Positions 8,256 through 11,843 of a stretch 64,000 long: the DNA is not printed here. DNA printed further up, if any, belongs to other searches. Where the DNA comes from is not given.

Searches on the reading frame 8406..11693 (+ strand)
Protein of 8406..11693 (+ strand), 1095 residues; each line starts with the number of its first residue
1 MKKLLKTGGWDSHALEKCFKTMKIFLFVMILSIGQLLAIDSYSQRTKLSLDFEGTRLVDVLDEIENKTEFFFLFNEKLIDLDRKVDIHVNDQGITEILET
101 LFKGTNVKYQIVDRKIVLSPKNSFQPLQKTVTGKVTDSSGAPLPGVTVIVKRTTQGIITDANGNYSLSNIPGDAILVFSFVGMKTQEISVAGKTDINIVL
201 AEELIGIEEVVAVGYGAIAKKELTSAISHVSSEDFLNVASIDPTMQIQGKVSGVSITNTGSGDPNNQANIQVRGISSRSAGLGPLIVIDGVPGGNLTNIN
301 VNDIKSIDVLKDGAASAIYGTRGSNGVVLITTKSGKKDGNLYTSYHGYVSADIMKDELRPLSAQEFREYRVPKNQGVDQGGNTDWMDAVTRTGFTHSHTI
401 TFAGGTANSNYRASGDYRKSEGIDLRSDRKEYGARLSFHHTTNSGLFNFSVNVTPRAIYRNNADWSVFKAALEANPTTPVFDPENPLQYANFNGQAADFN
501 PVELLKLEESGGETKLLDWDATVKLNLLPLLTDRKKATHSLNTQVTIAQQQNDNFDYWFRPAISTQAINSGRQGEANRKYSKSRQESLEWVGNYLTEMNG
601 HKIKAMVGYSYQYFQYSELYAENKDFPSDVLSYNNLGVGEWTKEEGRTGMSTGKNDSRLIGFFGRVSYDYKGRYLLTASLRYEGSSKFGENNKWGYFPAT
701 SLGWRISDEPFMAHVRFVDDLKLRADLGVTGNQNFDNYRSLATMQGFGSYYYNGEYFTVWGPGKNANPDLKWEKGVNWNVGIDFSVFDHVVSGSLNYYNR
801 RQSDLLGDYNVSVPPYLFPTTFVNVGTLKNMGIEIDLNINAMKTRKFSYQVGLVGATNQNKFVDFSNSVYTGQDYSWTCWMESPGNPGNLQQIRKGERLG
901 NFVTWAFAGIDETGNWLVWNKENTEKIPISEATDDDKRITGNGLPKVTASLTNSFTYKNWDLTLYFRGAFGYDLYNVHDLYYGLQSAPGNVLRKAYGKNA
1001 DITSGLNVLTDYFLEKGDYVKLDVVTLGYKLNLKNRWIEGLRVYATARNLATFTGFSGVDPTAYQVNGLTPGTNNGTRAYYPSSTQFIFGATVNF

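Call 34: search_protein_families(library=pfam, proteins=[window:8406-11693:+], max_evalue=0.001)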
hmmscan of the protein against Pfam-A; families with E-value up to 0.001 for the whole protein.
window:8406-11693:+ (1095 aa): 5 families
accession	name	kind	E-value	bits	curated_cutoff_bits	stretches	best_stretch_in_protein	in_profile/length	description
PF13715.12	CarbopepD_reg_2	-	1.1e-20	73.9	32.2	1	131-211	1-87/88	CarboxypepD_reg-like domain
PF00593.30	TonB_dep_Rec_b-barrel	-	5.9e-19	69.7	27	1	539-1050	78-436/436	TonB dependent receptor-like, beta-barrel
PF07715.20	Plug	-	5.9e-15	56.1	23.9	1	220-327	2-107/107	TonB-dependent Receptor Plug Domain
PF13620.12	CarboxypepD_reg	-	1.4e-13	51.5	32.3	1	130-200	1-81/82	Carboxypeptidase regulatory-like domain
PF07660.19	STN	-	5.9e-11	42.4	28.4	1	72-121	3-52/52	Secretin and TonB N terminus short domain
